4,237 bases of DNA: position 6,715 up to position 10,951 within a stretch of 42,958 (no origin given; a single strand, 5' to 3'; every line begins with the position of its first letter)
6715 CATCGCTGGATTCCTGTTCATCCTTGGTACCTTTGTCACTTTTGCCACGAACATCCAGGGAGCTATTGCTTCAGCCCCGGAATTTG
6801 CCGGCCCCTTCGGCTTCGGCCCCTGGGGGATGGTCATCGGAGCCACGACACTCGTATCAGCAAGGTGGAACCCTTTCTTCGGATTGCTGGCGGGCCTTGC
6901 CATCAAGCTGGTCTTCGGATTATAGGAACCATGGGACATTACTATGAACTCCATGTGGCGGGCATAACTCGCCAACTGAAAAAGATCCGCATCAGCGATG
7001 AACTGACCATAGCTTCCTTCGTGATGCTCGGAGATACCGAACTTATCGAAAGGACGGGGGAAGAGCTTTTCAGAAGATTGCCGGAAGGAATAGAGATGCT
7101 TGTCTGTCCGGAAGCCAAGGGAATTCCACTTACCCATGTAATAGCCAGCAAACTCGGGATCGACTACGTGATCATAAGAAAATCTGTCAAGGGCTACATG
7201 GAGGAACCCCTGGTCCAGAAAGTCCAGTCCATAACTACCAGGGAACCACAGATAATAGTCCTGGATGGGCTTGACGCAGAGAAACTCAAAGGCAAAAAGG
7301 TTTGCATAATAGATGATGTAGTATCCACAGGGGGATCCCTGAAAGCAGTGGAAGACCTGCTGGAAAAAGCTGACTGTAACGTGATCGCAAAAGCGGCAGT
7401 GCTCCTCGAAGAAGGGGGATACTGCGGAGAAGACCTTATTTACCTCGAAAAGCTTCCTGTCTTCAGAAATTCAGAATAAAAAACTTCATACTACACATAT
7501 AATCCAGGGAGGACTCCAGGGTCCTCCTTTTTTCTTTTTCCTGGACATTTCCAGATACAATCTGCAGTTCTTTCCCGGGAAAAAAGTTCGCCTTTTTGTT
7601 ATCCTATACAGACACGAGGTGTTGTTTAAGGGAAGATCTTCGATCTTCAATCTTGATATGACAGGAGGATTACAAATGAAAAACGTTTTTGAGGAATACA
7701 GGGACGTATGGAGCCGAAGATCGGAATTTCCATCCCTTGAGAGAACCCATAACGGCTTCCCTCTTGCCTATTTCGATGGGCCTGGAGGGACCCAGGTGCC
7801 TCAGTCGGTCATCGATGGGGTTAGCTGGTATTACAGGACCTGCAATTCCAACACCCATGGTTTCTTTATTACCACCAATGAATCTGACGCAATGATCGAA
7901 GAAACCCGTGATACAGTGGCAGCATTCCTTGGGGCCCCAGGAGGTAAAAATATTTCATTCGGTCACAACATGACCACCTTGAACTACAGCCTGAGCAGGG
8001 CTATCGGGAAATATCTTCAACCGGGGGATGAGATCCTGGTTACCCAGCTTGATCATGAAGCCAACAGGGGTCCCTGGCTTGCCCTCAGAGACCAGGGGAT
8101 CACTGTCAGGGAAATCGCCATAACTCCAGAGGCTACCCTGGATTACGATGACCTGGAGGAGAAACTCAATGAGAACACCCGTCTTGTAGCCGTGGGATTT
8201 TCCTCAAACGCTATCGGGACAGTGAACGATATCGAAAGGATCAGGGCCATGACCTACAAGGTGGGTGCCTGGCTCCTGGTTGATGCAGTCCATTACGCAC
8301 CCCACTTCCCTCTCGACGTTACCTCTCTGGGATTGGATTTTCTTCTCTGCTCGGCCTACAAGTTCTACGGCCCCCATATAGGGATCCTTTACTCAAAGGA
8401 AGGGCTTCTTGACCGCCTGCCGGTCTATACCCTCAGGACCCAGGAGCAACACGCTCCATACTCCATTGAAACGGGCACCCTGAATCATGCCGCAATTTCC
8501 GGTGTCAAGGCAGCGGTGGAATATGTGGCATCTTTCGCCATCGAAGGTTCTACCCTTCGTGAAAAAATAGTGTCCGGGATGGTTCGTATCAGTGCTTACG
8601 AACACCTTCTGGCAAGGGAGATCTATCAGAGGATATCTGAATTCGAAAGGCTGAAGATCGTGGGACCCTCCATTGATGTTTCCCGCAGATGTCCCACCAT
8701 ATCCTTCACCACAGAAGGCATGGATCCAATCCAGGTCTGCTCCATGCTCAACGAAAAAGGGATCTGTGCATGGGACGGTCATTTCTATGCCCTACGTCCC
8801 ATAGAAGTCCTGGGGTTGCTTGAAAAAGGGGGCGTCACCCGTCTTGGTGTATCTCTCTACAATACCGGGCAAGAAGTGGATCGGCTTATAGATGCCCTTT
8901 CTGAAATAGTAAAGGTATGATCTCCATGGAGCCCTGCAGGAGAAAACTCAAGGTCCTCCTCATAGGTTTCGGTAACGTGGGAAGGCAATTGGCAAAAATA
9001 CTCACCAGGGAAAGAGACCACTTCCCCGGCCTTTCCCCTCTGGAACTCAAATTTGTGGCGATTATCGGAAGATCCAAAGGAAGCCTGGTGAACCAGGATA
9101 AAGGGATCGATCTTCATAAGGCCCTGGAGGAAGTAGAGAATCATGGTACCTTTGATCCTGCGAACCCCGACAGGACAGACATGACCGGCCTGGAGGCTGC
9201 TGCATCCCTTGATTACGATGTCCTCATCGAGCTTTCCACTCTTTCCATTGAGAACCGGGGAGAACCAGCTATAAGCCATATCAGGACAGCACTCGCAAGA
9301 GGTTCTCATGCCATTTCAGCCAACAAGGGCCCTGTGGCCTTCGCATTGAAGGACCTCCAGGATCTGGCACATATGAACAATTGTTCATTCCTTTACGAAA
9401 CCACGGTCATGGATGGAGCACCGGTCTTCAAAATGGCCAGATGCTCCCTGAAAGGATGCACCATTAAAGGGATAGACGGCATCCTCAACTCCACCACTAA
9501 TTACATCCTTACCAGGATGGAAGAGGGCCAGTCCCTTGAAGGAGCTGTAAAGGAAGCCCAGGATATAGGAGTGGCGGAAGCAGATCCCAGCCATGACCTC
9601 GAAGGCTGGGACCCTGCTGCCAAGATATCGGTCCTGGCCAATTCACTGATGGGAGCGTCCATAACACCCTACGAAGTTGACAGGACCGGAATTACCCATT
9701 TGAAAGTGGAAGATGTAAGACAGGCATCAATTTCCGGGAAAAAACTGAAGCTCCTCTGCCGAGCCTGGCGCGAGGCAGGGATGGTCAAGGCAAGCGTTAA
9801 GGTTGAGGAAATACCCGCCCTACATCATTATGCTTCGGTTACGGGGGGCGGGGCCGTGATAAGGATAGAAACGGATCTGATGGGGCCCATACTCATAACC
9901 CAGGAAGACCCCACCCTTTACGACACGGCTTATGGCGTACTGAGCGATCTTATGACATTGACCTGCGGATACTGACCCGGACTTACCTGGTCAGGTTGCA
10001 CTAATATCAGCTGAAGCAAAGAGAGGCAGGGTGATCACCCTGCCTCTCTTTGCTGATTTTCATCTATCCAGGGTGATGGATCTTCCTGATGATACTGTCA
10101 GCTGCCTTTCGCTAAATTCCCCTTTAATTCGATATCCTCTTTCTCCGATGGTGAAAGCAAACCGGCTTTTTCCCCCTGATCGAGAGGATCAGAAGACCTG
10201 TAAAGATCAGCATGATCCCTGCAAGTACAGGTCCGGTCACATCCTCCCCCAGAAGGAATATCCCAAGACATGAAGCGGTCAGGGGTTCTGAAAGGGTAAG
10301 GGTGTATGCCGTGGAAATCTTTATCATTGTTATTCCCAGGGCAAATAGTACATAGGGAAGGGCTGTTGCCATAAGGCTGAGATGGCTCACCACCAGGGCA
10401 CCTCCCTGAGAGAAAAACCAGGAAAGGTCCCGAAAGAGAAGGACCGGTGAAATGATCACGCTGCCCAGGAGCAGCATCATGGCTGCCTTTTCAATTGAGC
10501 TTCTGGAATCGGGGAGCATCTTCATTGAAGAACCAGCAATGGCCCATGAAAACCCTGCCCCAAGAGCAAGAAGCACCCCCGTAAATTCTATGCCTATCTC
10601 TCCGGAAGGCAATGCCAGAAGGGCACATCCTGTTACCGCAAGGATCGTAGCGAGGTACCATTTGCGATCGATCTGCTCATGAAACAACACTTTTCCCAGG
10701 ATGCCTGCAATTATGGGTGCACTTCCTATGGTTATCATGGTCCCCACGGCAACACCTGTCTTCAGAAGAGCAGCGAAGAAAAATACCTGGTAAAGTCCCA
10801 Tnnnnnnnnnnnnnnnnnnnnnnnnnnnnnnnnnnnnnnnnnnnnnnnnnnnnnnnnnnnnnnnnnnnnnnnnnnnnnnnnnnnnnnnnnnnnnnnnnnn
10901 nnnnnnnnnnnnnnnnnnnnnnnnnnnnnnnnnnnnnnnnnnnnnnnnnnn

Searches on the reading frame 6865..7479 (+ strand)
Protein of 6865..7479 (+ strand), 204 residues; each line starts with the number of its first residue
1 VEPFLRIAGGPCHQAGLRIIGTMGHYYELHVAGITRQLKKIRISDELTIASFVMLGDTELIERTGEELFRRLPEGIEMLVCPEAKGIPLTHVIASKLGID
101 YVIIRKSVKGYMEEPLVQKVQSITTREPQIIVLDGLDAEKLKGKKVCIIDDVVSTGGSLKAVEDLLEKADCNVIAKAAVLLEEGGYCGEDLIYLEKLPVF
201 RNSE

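Call 78: search_protein_families(library=pfam, proteins=[window:6865-7479:+], max_evalue=0.00001)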
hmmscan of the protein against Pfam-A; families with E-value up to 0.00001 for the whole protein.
window:6865-7479:+ (204 aa): 1 family
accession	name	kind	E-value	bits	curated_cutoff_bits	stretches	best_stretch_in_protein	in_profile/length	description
PF00156.33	Pribosyltran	-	1.1e-17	64.3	26.3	1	63-184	17-127/158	Phosphoribosyl transferase domain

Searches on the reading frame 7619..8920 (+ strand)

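Call 78: search_protein_families(library=pfam, proteins=[window:7619-8920:+], max_evalue=0.00001)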
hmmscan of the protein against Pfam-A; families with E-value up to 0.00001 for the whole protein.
window:7619-8920:+ (433 aa): 3 families
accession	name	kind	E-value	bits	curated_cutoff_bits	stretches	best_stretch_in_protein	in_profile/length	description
PF00266.25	Aminotran_5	-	9.5e-69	232.6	21.5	1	51-423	2-371/371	Aminotransferase class-V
PF01053.26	Cys_Met_Meta_PP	-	1.1e-07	31.2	27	1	127-253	82-203/381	Cys/Met metabolism PLP-dependent enzyme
PF00155.27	Aminotran_1_2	-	3e-07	30.4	19.7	1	96-227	47-190/361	Aminotransferase class I and II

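Call 81: search_protein_families(library=ncbifam, proteins=[window:7619-8920:+], max_evalue=1e-20)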
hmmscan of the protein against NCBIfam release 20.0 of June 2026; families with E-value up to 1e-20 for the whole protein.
window:7619-8920:+ (433 aa): 10 families
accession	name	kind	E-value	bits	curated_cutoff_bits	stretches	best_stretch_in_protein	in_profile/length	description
TIGR01976.1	am_tr_V_VC1184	hypoth_equivalog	4.4e-119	398.4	352.35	1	34-427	7-401/401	cysteine desulfurase-like protein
TIGR01979.1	sufS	subfamily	4e-71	240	475.1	1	34-432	4-400/403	SufS family cysteine desulfurase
NF041166.1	f2_encap_cargo1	exception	7e-68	230.2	800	1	26-429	223-622/623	family 2A encapsulin nanocompartment cargo protein cysteine desulfurase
NF006791.0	PRK09295.1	equivalog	1e-56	192.8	661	1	33-432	8-403/406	cysteine desulfurase SufS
TIGR01977.1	am_tr_V_EF2568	hypoth_equivalog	1.9e-45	155.5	377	1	60-430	12-376/376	cysteine desulfurase family protein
TIGR03392.1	FeS_syn_CsdA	equivalog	2.3e-44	152.2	493.6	1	34-429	7-391/398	cysteine desulfurase CsdA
NF008126.0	PRK10874.1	equivalog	7.3e-43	147.2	607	1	33-431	9-396/401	cysteine desulfurase CsdA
TIGR03402.1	FeS_nifS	equivalog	1.4e-35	122.8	530.75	1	51-432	2-371/379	cysteine desulfurase NifS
NF040779.1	Sec_lyase_SclA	exception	8.7e-29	100.6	525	1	61-248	13-198/378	selenocysteine lyase SclA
NF010611.0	PRK14012.1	equivalog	6.1e-21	74.8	548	1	51-304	8-262/406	IscS subfamily cysteine desulfurase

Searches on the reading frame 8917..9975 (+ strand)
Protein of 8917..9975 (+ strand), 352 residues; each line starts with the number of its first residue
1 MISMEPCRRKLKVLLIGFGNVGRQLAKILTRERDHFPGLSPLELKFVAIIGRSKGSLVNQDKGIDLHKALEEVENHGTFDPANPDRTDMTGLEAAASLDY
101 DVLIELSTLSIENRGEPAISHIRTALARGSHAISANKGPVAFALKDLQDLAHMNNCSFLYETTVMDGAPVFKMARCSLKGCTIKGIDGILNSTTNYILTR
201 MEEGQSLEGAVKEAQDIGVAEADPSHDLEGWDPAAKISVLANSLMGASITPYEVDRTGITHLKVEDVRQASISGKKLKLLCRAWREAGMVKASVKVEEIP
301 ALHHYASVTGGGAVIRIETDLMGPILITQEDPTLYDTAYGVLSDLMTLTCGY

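Call 78: search_protein_families(library=pfam, proteins=[window:8917-9975:+], max_evalue=0.00001)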
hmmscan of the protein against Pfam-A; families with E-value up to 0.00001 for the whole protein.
window:8917-9975:+ (352 aa): 2 families
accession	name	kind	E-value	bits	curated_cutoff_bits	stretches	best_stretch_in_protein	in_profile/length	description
PF00742.24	Homoserine_dh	-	1.7e-50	171.7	22.9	1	169-346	1-173/173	Homoserine dehydrogenase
PF03447.22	NAD_binding_3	-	5.1e-06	27.6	24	0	17-161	1-116/116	Homoserine dehydrogenase, NAD binding domain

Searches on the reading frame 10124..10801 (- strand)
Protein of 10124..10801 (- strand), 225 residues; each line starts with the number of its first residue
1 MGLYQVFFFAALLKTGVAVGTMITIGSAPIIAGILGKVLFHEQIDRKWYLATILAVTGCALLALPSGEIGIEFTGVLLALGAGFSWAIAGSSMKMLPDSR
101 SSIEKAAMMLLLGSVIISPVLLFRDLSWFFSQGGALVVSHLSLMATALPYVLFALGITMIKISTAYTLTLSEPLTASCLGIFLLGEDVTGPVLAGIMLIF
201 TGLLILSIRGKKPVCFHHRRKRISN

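Call 78: search_protein_families(library=pfam, proteins=[window:10124-10801:-], max_evalue=0.00001)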
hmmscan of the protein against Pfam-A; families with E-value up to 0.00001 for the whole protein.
window:10124-10801:- (225 aa): 1 family
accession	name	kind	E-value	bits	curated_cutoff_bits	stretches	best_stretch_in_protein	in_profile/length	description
PF00892.27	EamA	-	4.5e-25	88.9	28.2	2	74-207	2-134/135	EamA-like transporter family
